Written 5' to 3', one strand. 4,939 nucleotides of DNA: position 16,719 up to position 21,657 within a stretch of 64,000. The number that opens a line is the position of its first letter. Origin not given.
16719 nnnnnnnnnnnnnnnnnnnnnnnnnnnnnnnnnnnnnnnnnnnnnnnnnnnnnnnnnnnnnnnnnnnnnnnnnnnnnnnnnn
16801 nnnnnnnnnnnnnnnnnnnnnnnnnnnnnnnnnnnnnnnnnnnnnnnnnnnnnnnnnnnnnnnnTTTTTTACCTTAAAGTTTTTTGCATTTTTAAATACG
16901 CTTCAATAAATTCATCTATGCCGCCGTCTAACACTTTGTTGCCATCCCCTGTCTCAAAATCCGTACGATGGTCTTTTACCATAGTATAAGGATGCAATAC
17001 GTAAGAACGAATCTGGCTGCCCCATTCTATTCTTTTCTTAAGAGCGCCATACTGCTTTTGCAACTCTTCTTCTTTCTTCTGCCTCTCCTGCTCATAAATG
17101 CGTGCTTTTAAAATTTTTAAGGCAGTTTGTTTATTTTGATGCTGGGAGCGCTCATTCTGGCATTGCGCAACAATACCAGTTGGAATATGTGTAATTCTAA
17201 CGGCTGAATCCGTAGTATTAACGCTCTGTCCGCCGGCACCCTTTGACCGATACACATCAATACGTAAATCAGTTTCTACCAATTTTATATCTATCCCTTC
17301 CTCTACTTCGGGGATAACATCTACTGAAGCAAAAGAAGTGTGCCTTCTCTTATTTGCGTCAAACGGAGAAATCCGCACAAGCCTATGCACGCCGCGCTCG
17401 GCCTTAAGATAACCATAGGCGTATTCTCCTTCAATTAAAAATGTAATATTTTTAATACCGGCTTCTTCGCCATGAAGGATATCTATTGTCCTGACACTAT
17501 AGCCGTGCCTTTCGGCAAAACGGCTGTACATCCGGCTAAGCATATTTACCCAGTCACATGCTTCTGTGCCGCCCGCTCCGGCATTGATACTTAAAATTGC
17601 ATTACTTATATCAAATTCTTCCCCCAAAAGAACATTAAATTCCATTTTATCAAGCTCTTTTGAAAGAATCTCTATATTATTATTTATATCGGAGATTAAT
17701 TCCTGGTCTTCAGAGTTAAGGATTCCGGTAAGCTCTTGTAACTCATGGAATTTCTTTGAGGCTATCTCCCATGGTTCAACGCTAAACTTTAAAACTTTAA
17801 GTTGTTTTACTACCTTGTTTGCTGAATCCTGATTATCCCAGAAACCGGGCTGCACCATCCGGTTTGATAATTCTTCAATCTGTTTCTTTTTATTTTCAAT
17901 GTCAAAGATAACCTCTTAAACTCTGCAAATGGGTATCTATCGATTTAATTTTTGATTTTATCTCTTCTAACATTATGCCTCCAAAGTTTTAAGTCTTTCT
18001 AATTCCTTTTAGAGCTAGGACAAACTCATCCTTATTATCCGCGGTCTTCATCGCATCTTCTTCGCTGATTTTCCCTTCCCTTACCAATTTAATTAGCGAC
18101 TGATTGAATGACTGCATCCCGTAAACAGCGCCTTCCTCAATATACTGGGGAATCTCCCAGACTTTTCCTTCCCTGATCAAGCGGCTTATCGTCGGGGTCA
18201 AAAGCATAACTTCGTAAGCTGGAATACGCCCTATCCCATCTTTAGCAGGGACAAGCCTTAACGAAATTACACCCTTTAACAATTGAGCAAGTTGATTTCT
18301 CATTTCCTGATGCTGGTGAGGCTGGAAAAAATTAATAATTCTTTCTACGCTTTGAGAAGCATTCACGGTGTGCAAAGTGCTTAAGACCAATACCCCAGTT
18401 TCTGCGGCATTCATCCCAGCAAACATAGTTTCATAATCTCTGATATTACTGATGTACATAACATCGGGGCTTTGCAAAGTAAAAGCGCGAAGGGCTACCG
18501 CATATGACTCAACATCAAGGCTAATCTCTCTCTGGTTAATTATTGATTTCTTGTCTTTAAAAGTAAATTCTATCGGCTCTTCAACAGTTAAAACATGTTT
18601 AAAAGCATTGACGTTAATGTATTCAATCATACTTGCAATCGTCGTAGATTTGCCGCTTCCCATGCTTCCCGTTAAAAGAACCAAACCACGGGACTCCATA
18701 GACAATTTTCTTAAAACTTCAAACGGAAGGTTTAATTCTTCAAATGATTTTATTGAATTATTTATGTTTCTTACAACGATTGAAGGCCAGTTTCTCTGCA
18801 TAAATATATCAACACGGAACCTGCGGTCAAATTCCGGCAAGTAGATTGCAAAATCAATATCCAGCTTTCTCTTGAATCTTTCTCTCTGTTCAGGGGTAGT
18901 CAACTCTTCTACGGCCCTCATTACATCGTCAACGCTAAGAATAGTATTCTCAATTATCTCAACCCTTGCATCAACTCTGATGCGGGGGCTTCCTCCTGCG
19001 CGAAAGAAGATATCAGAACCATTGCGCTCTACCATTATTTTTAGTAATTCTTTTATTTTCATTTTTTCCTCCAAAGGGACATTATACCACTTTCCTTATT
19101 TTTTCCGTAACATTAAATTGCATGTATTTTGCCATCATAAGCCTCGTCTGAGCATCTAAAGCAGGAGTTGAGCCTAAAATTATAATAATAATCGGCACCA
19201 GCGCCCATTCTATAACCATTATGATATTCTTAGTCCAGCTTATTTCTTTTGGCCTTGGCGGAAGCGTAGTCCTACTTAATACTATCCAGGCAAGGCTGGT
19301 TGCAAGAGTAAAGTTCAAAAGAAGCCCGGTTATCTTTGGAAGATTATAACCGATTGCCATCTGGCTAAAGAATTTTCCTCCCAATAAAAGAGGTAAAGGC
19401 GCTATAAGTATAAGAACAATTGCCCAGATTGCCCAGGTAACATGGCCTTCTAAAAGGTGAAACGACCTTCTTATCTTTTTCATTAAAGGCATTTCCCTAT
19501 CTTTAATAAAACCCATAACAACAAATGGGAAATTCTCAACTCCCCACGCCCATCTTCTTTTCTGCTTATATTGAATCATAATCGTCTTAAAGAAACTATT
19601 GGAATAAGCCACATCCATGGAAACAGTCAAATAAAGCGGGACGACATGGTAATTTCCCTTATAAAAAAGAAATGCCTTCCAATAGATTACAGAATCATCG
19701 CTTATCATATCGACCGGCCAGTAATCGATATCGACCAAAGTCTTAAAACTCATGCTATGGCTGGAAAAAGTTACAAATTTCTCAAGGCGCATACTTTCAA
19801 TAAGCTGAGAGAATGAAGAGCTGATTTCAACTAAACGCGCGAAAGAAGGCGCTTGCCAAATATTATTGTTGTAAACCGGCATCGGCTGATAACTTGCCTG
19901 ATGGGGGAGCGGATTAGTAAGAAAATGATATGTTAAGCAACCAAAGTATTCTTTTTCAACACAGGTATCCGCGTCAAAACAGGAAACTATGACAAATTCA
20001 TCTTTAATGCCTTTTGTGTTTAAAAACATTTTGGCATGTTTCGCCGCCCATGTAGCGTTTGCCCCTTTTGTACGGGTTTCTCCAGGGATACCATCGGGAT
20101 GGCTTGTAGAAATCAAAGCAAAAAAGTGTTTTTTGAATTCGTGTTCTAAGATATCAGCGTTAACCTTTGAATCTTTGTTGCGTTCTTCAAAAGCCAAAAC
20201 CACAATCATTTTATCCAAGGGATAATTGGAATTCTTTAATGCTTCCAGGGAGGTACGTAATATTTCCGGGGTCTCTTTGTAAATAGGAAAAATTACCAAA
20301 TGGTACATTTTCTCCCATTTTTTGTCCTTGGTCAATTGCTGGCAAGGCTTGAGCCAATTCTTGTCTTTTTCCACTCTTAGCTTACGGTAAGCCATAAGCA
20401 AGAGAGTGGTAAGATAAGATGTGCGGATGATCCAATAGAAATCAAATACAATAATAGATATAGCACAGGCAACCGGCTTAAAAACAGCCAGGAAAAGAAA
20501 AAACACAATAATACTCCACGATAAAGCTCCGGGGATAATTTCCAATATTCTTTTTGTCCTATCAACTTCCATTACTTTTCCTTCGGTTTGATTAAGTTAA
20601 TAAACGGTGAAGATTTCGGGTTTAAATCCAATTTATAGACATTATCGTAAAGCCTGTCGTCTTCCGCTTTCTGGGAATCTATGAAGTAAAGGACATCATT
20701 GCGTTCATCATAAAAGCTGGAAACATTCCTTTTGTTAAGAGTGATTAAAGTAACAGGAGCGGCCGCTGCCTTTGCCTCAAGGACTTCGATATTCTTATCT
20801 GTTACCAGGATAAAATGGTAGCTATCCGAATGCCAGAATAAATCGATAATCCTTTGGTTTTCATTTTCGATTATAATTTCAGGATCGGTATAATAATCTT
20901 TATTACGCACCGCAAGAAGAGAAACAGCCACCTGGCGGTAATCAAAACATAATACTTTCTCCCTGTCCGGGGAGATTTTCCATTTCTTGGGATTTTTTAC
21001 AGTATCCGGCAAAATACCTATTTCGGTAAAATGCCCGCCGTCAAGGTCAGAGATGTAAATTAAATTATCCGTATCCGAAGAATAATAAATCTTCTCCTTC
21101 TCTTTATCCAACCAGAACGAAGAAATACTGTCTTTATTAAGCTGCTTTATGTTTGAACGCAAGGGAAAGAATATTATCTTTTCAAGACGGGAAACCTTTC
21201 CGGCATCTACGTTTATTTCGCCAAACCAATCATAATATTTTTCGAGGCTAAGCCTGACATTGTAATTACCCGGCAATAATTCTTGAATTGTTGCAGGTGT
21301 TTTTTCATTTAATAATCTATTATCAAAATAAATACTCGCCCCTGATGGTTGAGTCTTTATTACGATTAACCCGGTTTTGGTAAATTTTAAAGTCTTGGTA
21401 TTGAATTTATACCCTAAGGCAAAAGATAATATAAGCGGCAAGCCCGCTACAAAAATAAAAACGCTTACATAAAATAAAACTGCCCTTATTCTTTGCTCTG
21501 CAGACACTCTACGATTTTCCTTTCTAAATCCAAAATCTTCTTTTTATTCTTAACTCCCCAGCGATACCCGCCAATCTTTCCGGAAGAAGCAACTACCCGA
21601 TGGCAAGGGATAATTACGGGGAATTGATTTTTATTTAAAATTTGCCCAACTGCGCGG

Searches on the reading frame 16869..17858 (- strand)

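Call 67: search_protein_families(library=pfam, proteins=[window:16869-17858:-], max_evalue=0.0001)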
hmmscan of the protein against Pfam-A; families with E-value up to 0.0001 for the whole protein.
window:16869-17858:- (329 aa): 2 families
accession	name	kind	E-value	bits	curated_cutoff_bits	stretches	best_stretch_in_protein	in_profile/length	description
PF03462.23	PCRF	-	3.7e-55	187.2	24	1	2-179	13-194/194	PCRF domain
PF00472.26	RF-1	-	9.3e-43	145.3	35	1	189-298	3-116/116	RF-1 domain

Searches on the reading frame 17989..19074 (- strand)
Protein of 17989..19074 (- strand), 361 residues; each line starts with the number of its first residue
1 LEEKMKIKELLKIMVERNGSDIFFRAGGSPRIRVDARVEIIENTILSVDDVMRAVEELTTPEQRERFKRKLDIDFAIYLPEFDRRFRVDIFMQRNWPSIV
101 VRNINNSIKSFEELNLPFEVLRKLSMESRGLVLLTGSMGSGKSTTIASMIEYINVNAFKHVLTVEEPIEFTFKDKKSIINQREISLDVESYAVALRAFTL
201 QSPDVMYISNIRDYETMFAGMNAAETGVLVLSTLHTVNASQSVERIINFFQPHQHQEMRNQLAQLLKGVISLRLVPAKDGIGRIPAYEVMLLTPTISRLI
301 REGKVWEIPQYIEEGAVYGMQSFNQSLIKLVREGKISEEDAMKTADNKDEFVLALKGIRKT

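Call 67: search_protein_families(library=pfam, proteins=[window:17989-19074:-], max_evalue=0.0001)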
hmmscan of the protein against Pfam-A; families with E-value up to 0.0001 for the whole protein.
window:17989-19074:- (361 aa): 1 family
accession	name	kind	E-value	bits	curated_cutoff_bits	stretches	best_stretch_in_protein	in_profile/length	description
PF00437.27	T2SSE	-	1.3e-31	110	24.9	1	7-276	12-279/370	Type II/IV secretion system protein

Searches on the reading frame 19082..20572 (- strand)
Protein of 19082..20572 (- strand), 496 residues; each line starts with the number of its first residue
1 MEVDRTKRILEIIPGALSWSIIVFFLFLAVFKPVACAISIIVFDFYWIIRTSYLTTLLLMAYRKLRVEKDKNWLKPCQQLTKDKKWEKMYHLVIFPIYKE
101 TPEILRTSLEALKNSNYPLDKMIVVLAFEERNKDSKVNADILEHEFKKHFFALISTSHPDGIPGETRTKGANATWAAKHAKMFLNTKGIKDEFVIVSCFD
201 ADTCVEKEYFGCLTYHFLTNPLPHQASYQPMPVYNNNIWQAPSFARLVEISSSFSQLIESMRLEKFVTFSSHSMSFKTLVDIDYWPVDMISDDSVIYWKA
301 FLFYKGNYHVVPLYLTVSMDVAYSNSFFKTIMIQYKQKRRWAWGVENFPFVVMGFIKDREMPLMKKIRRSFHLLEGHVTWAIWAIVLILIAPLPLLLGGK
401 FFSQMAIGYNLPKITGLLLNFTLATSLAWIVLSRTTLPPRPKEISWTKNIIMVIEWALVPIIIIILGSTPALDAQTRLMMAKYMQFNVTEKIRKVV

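Call 67: search_protein_families(library=pfam, proteins=[window:19082-20572:-], max_evalue=0.0001)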
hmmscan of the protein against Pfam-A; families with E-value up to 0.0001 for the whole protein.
window:19082-20572:- (496 aa): 1 family
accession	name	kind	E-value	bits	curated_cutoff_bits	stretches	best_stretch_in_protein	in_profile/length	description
PF13632.12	Glyco_trans_2_3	-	1.8e-05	25.1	27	1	196-429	2-195/198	Glycosyl transferase family group 2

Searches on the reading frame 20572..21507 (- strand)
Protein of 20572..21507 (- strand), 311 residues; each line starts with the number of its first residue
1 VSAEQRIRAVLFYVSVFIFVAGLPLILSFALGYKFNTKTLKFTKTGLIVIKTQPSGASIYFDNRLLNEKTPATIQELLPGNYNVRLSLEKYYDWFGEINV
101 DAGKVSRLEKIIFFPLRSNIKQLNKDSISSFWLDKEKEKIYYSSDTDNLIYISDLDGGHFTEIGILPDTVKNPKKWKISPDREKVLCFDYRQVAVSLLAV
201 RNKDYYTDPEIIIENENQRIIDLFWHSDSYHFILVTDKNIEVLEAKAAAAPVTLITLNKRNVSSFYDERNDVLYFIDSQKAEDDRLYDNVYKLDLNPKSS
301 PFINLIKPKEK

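Call 67: search_protein_families(library=pfam, proteins=[window:20572-21507:-], max_evalue=0.0001)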
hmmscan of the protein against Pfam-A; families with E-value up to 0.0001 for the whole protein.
window:20572-21507:- (311 aa): 1 family
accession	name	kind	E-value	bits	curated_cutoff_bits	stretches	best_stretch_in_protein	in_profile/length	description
PF08308.17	PEGA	-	1e-13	51.4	20.8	1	46-108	2-63/71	PEGA domain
